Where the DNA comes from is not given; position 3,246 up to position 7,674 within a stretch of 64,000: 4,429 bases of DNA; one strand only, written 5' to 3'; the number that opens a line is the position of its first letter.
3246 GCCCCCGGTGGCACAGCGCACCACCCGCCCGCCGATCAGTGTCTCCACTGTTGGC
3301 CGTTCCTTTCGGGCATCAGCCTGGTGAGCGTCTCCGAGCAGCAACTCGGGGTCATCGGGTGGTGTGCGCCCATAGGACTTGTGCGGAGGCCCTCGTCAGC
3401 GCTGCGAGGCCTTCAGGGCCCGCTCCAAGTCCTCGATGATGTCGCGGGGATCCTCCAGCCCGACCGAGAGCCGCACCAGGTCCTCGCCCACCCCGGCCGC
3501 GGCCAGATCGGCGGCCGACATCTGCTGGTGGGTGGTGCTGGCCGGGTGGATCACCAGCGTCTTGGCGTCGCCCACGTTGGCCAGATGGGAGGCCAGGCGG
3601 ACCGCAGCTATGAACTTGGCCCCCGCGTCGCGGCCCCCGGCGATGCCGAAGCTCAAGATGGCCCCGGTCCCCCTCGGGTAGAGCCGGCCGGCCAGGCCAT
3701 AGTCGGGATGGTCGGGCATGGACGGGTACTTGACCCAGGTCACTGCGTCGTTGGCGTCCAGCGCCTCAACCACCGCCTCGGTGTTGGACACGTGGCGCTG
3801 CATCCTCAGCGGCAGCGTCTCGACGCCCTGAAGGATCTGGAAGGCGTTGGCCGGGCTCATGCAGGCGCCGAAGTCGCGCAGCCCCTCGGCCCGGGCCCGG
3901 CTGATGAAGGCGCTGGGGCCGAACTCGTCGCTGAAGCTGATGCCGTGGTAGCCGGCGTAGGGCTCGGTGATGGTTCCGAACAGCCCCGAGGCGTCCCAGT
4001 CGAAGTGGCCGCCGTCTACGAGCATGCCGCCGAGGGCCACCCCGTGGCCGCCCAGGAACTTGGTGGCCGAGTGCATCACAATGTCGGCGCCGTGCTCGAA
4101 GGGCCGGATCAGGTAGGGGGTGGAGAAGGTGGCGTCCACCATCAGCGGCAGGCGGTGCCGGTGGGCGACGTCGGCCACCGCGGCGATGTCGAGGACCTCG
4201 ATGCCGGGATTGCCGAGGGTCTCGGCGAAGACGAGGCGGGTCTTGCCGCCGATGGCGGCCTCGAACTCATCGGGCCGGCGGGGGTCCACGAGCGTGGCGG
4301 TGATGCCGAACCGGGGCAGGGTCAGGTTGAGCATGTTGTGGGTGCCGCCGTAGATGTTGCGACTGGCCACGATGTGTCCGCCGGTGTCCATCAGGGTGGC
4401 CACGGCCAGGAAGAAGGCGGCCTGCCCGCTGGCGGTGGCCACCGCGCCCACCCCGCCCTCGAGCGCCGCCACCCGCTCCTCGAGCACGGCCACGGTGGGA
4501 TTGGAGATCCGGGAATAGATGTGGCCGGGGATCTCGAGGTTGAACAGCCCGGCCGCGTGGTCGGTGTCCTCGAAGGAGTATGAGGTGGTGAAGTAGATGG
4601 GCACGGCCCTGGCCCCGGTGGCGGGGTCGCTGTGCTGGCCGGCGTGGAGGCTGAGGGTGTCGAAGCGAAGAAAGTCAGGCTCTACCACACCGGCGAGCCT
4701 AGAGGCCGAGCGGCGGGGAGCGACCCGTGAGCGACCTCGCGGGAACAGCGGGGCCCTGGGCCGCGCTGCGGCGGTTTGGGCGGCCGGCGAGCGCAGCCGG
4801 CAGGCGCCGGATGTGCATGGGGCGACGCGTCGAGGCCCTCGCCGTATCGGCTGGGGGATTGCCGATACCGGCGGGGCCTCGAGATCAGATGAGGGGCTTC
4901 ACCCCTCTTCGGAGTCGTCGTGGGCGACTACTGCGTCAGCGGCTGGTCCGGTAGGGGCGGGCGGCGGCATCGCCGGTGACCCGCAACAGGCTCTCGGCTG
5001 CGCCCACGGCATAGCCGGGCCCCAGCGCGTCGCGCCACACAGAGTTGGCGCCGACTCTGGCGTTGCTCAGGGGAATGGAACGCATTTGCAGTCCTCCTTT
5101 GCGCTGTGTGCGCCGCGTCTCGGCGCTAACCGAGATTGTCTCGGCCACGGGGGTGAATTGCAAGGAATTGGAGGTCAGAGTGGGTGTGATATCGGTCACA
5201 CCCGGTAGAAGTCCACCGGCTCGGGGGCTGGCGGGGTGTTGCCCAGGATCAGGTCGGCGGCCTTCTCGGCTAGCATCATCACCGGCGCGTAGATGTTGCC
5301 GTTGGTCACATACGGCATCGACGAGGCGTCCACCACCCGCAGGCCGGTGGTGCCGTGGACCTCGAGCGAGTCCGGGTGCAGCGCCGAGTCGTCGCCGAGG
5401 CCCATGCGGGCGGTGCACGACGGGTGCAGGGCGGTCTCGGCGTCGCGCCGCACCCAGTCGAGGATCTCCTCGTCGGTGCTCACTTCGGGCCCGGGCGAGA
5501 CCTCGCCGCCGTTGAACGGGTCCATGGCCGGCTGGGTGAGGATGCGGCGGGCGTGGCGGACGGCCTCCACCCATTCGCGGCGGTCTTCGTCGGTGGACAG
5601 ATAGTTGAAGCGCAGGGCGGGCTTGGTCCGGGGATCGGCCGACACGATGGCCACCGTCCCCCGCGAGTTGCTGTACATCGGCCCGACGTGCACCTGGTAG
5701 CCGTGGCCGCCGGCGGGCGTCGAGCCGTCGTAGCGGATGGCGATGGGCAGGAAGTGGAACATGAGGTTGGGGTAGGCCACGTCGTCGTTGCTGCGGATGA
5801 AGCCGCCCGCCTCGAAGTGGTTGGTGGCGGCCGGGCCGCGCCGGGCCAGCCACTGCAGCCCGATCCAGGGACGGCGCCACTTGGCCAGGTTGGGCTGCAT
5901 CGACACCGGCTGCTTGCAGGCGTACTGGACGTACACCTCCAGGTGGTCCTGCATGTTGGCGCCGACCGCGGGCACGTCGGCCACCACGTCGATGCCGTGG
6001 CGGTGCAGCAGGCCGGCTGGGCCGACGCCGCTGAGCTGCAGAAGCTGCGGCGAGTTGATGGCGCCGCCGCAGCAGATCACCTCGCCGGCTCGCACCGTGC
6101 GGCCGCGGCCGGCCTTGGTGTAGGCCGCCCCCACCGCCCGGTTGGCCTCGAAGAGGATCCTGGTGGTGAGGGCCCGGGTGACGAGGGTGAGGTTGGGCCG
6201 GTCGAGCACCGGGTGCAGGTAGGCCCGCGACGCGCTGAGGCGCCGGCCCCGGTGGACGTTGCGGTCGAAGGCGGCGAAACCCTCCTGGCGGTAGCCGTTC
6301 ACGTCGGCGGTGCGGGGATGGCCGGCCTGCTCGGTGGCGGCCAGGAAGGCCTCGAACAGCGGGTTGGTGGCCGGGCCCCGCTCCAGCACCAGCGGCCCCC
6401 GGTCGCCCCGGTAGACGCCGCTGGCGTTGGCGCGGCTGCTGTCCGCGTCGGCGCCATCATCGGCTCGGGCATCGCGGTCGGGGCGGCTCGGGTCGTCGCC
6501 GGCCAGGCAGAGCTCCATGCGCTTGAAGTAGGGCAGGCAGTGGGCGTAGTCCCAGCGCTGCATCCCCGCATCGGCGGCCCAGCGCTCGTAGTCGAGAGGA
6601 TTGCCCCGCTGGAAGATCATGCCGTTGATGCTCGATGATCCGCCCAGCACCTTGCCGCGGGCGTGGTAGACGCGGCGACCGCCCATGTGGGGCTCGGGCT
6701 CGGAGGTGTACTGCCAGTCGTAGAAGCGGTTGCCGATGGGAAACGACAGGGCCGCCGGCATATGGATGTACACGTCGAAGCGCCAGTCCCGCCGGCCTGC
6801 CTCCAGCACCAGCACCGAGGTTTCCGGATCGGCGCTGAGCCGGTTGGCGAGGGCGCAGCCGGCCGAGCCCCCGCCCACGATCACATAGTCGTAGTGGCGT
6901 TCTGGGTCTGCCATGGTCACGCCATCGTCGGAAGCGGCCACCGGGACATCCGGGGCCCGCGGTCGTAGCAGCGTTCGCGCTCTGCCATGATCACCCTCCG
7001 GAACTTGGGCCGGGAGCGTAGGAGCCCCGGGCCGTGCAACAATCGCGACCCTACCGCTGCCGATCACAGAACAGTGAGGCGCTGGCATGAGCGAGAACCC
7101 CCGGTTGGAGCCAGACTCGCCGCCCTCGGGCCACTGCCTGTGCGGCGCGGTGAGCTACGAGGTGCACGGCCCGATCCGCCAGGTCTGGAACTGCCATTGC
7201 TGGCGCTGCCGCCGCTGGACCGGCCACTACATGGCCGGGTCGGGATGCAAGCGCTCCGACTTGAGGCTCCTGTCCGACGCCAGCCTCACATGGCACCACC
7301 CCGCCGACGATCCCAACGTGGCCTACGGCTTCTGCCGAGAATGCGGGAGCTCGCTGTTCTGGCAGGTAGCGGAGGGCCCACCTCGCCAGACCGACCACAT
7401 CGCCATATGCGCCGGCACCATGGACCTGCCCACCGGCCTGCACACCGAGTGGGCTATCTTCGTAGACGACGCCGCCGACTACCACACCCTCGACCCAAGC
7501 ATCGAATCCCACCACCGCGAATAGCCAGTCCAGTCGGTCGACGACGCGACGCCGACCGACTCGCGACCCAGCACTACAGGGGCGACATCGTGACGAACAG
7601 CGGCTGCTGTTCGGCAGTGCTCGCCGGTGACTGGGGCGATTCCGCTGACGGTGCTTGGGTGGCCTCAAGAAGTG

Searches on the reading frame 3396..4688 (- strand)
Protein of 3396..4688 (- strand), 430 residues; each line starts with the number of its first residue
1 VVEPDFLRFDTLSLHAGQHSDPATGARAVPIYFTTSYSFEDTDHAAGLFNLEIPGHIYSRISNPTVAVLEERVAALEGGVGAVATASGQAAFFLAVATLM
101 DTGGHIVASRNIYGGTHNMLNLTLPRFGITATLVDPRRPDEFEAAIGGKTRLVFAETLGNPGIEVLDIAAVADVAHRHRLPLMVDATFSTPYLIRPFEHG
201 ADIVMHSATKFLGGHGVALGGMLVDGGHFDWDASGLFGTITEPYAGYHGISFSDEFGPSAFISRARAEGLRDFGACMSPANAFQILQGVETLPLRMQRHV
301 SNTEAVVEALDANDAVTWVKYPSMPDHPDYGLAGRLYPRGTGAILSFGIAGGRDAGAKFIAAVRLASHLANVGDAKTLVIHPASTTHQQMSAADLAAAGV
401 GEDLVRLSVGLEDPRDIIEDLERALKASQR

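Call 89: search_protein_families(library=pfam, proteins=[window:3396-4688:-], max_evalue=0.001)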
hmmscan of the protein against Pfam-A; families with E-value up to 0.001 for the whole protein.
window:3396-4688:- (430 aa): 3 families
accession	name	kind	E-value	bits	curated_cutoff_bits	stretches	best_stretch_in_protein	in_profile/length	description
PF01053.26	Cys_Met_Meta_PP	-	1.6e-125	419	27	1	10-426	1-381/381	Cys/Met metabolism PLP-dependent enzyme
PF01041.23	DegT_DnrJ_EryC1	-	1.3e-05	25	19.8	1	64-187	24-147/360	DegT/DnrJ/EryC1/StrS aminotransferase family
PF00266.25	Aminotran_5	-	0.00096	18.7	21.5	0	138-218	128-209/371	Aminotransferase class-V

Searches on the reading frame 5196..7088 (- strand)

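Call 65: search_protein_families(library=padloc, proteins=[window:5196-7088:-], max_evalue=0.01)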
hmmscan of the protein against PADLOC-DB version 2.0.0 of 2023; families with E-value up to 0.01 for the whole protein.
window:5196-7088:- (630 aa): 0 families

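Call 89: search_protein_families(library=pfam, proteins=[window:5196-7088:-], max_evalue=0.001)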
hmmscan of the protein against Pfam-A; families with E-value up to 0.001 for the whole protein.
window:5196-7088:- (630 aa): 5 families
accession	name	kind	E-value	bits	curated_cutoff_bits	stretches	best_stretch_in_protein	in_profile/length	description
PF00732.25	GMC_oxred_N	-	5.4e-50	170.7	23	1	66-383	1-217/218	GMC oxidoreductase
PF05199.19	GMC_oxred_C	-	3.2e-32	112.4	24.6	1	474-607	2-139/139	GMC oxidoreductase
PF05834.18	Lycopene_cycl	-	0.00014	21.6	23.4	1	67-99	1-34/380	Lycopene cyclase protein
PF00890.30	FAD_binding_2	-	0.00087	19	20.4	0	67-98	1-31/414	FAD binding domain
PF13450.12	NAD_binding_8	-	0.00094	19.9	21.9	0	70-99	1-29/68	NAD(P)-binding Rossmann-like domain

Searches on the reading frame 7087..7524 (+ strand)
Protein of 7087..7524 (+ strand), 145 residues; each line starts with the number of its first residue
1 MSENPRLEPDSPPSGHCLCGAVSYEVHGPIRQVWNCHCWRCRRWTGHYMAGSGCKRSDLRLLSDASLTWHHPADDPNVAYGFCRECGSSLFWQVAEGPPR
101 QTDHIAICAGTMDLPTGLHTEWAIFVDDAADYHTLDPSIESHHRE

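Call 65: search_protein_families(library=padloc, proteins=[window:7087-7524:+], max_evalue=0.01)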
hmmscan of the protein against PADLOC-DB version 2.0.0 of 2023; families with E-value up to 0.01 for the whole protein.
window:7087-7524:+ (145 aa): 0 families

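Call 89: search_protein_families(library=pfam, proteins=[window:7087-7524:+], max_evalue=0.001)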
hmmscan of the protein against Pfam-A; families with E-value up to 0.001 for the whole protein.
window:7087-7524:+ (145 aa): 1 family
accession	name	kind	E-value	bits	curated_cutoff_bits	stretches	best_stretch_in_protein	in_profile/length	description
PF04828.22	GFA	-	8.1e-20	71.5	24.3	1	14-127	3-114/115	Glutathione-dependent formaldehyde-activating enzyme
